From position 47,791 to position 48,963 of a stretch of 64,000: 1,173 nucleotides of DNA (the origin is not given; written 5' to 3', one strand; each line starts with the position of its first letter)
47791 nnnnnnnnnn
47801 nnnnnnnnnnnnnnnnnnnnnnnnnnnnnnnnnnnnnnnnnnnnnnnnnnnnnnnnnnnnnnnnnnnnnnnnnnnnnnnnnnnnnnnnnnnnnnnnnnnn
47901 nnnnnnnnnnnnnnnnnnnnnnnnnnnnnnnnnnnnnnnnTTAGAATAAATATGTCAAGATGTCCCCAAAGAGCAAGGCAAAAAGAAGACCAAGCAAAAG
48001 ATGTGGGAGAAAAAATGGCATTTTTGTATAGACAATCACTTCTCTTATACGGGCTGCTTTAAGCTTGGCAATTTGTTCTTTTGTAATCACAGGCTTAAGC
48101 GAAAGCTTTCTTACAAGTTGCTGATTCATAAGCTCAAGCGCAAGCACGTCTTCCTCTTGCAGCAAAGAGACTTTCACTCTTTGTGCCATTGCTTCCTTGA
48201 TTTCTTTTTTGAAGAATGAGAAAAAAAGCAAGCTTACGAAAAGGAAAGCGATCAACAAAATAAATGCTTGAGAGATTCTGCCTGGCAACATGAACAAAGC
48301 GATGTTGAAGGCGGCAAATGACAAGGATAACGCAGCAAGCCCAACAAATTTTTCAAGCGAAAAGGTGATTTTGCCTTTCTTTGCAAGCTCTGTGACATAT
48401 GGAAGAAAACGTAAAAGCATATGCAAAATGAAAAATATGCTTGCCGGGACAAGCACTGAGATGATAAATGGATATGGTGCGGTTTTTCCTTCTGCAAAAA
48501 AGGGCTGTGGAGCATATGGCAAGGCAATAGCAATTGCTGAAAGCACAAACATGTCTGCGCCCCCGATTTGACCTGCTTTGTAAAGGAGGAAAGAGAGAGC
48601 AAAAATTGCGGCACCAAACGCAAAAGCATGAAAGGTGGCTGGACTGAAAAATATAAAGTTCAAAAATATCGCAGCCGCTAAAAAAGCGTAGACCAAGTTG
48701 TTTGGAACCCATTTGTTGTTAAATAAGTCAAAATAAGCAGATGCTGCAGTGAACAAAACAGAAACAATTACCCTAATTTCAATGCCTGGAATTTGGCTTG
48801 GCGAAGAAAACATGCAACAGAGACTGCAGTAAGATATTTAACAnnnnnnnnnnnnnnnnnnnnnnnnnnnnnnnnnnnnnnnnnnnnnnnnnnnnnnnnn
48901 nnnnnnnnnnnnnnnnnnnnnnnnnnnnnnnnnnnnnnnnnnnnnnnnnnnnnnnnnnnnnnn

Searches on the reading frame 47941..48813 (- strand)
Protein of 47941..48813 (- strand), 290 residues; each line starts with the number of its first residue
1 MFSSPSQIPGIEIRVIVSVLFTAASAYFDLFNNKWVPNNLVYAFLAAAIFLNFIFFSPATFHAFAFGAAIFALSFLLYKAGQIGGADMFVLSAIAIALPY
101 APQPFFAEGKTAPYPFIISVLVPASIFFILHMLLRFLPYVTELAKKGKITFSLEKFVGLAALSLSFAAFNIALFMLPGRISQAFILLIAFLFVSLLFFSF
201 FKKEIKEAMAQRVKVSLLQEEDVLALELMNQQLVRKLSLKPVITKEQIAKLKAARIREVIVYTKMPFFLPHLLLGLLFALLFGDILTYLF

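Call 23: search_protein_families(library=pfam, proteins=[window:47941-48813:-], max_evalue=0.001)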
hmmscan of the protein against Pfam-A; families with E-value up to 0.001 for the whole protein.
window:47941-48813:- (290 aa): 1 family
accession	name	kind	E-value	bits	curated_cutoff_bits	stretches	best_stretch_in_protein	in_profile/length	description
PF01478.23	Peptidase_A24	-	1.2e-07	32.6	26.5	1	17-105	2-90/104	Type IV leader peptidase family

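Call 52: search_protein_families(library=ncbifam, proteins=[window:47941-48813:-], max_evalue=0.01)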
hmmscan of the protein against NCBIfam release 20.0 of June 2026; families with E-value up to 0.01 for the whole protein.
window:47941-48813:- (290 aa): 0 families

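Call 69: search_solved_structures(query=window:47941-48813:-, max_evalue=1, show_alignments=1)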
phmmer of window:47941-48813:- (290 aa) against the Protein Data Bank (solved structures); distinct sequences matched with E-value up to 1: 0.
